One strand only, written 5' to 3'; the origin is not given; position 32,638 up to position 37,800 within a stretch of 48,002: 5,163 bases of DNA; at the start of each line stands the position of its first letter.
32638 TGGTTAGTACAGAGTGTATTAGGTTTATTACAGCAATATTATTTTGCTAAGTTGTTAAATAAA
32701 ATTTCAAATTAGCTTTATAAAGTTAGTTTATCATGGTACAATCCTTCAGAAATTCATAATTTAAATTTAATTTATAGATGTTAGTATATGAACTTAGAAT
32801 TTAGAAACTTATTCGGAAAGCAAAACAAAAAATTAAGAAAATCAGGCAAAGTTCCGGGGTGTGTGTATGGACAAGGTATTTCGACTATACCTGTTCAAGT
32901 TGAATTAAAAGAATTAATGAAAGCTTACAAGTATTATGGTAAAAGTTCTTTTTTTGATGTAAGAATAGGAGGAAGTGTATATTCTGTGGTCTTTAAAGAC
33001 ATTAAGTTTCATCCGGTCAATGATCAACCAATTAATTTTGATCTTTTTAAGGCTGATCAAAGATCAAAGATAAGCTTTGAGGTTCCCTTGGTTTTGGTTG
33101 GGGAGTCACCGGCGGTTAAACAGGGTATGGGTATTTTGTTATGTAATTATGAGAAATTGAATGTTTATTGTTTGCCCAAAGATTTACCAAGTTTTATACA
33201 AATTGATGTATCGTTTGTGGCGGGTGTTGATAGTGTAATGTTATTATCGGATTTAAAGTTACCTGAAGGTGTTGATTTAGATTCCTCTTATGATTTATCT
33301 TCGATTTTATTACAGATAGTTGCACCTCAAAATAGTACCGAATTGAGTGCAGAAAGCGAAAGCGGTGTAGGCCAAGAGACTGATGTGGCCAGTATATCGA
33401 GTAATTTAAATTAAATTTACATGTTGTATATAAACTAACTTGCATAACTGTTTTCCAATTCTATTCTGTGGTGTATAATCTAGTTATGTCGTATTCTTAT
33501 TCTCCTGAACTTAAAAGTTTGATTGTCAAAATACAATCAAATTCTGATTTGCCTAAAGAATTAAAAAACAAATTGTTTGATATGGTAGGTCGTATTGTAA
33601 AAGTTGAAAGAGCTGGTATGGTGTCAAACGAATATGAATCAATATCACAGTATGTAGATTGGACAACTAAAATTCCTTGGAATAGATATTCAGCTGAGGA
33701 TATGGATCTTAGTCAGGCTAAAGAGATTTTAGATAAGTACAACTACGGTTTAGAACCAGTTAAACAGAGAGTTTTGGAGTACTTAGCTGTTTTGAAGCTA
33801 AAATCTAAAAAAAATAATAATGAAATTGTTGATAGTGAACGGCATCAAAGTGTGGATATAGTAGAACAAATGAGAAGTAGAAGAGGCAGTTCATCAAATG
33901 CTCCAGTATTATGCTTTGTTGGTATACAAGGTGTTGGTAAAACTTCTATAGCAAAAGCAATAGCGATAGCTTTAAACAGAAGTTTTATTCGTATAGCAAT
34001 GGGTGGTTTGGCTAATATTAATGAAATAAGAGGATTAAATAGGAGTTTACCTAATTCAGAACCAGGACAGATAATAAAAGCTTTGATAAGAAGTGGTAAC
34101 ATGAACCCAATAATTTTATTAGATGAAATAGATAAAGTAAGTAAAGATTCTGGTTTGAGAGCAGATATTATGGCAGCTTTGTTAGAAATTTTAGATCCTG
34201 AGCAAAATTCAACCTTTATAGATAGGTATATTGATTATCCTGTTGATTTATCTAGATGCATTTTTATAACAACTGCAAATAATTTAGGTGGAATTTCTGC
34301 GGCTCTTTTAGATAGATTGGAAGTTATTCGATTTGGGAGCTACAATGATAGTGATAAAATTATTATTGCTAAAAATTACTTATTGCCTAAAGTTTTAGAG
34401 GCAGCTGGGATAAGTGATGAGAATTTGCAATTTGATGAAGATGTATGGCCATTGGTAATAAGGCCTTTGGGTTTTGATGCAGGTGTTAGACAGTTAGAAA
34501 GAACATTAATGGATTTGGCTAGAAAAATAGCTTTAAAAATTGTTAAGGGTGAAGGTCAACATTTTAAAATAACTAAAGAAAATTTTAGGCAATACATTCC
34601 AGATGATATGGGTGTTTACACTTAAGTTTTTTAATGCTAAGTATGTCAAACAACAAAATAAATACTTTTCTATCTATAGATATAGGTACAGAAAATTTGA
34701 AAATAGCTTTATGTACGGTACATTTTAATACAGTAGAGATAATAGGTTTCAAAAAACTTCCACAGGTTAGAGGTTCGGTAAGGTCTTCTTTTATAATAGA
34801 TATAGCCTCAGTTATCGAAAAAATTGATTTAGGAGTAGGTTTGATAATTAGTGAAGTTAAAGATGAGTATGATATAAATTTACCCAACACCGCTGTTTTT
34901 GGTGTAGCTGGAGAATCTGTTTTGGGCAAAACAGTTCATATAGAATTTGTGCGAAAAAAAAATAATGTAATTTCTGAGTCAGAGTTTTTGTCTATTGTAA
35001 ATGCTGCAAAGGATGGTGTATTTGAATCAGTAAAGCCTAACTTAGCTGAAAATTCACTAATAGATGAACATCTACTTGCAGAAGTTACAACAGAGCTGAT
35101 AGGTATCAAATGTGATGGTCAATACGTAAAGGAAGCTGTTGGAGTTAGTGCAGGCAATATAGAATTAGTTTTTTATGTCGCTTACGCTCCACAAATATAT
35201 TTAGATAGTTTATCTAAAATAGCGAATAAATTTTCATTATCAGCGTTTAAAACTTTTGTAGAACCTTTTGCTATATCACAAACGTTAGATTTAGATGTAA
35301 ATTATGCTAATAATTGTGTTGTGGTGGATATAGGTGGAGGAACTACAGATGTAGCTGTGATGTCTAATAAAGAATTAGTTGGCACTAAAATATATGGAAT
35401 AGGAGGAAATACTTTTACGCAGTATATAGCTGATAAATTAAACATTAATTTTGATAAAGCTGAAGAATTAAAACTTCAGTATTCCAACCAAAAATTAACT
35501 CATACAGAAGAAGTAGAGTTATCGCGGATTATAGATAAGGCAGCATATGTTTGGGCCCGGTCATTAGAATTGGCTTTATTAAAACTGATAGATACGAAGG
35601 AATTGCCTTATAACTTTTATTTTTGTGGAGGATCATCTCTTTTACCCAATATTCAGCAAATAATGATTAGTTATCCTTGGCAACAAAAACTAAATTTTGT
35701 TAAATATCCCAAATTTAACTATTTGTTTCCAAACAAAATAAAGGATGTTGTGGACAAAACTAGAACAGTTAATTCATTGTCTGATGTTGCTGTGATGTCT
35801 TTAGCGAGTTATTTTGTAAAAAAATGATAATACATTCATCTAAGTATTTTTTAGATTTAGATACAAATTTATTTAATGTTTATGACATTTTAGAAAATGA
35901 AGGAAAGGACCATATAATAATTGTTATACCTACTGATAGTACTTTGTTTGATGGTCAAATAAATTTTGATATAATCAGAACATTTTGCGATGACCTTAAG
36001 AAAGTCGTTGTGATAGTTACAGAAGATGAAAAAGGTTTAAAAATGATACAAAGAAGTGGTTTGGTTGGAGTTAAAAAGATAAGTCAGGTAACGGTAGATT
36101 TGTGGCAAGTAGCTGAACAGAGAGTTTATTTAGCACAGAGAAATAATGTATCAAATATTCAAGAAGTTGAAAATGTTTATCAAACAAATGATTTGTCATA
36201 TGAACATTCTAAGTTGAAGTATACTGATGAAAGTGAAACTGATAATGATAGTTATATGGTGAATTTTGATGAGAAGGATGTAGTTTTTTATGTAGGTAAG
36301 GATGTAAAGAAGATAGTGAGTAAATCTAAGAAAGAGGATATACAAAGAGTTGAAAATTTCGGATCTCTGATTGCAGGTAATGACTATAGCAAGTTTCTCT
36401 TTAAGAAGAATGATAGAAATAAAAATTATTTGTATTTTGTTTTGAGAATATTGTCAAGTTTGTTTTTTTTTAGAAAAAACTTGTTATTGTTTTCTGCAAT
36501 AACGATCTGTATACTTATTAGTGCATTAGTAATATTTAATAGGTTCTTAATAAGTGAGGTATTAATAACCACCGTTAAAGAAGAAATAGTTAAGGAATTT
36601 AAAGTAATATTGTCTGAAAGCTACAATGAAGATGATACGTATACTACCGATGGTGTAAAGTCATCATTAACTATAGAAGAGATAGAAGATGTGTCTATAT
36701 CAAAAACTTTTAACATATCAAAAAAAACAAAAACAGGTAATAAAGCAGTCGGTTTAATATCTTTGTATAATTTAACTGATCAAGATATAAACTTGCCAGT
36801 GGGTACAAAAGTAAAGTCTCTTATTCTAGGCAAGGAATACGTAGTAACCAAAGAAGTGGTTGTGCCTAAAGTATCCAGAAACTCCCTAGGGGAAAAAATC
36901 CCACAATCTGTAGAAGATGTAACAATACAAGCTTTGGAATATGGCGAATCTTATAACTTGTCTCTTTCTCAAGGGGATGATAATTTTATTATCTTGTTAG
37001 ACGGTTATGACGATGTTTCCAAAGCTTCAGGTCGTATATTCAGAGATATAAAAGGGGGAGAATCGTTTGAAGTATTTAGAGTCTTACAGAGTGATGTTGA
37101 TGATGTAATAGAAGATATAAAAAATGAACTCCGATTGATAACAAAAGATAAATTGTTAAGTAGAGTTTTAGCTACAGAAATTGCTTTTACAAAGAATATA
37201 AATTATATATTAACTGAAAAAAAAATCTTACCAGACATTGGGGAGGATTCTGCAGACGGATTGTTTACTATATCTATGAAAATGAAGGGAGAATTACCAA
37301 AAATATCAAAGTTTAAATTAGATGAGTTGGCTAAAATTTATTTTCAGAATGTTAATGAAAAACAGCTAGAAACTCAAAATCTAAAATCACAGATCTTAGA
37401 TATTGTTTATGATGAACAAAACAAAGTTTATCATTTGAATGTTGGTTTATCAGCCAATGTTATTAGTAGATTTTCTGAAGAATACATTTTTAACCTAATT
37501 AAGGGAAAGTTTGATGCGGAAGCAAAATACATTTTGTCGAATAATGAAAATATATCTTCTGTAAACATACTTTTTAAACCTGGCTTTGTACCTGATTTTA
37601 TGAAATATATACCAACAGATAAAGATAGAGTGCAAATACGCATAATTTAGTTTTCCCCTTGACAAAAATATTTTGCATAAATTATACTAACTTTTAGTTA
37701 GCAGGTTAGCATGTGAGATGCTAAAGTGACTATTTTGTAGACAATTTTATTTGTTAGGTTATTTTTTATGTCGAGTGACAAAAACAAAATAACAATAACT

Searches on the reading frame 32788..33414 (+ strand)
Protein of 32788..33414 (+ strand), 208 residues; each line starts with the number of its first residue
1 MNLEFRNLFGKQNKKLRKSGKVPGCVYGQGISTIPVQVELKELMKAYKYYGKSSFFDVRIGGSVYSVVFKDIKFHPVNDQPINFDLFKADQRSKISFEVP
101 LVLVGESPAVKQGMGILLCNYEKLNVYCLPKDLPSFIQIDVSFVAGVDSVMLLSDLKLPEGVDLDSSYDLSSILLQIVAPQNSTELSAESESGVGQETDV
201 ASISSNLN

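Call 8: search_protein_families(library=pfam, max_evalue=0.001, proteins=[window:32788-33414:+])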
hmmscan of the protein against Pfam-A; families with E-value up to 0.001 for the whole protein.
window:32788-33414:+ (208 aa): 2 families
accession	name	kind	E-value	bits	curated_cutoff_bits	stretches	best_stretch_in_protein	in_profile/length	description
PF01386.24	Ribosomal_L25p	-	3.1e-18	66.5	23.6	1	5-86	5-82/82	Ribosomal L25p family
PF14693.11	Ribosomal_TL5_C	-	8e-17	61.8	27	1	94-180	1-83/84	Ribosomal protein TL5, C-terminal domain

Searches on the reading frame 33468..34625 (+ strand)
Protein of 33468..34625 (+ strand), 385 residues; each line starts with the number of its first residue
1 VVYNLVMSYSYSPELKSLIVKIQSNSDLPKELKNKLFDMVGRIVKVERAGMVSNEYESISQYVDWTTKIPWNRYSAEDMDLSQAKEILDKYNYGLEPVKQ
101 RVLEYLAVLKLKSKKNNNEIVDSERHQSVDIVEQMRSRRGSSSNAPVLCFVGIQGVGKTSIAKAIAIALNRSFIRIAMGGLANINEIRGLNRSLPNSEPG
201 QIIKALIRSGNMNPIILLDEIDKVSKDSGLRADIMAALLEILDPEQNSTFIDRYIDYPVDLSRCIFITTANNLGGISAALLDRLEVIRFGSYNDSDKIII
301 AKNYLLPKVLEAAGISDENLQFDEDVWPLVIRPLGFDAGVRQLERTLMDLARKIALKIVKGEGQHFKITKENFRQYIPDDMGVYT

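Call 8: search_protein_families(library=pfam, max_evalue=0.001, proteins=[window:33468-34625:+])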
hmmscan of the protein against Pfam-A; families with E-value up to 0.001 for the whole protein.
window:33468-34625:+ (385 aa): 5 families
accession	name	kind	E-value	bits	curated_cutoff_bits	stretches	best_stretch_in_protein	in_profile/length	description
PF00004.35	AAA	-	8.2e-20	72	21.2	1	148-288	1-127/131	ATPase family associated with various cellular activities (AAA)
PF22667.2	Lon_lid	-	3.2e-10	39.9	27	1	311-362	1-52/57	Lon protease AAA+ ATPase lid domain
PF07724.20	AAA_2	-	1.9e-09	38.2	27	1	149-271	7-124/166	AAA domain (Cdc48 subfamily)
PF07728.20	AAA_5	-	5.7e-06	26.8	22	1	148-283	2-138/139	AAA domain (dynein-related subfamily)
PF13401.12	AAA_22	-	0.00046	20.9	27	0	144-244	4-110/130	AAA domain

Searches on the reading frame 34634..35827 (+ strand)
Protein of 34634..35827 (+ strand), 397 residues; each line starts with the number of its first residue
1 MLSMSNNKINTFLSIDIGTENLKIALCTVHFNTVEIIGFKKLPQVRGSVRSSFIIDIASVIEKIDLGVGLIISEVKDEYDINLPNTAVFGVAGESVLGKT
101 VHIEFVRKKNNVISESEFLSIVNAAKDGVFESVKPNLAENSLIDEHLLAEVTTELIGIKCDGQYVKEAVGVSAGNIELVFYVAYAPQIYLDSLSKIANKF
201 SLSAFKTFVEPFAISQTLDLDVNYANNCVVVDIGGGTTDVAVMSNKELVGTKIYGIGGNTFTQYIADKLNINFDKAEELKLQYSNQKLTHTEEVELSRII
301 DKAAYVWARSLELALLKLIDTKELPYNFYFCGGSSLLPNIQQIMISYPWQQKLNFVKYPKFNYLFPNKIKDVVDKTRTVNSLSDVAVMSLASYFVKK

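Call 8: search_protein_families(library=pfam, max_evalue=0.001, proteins=[window:34634-35827:+])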
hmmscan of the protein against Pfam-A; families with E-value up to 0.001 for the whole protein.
window:34634-35827:+ (397 aa): 6 families
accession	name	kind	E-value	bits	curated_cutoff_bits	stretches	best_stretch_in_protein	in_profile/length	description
PF14450.12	FtsA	-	1.7e-16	61.2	31.8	1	229-344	1-99/127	Cell division protein FtsA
PF06723.19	MreB_Mbl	-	3.5e-11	43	27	1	210-292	129-217/327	MreB/Mbl protein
PF11104.14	PilM_2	-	2.3e-07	30.5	27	1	224-313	177-265/340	Type IV pilus assembly protein PilM;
PF08841.16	DDR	-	6.8e-05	22.5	24.6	1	227-280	134-188/328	Diol dehydratase reactivase ATPase-like domain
PF06277.17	EutA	-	0.00031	20.2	27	1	226-306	143-226/475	Ethanolamine utilisation protein EutA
PF00012.26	HSP70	-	0.00093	18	20.6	0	211-289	170-254/599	Hsp70 protein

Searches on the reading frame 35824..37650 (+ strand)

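Call 8: search_protein_families(library=pfam, max_evalue=0.001, proteins=[window:35824-37650:+])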
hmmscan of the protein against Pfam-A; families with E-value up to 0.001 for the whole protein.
window:35824-37650:+ (608 aa): 0 families

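Call 34: search_protein_families(library=ncbifam, max_evalue=0.01, proteins=[window:35824-37647:+])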
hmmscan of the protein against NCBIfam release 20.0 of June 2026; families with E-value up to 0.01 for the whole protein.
window:35824-37647:+ (608 aa): 1 family
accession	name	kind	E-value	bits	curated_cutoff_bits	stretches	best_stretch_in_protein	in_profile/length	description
NF052501.1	RdCuOxGlxASco2837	equivalog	0.0058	14.9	800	1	306-380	149-229/645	radical copper oxidase GlxA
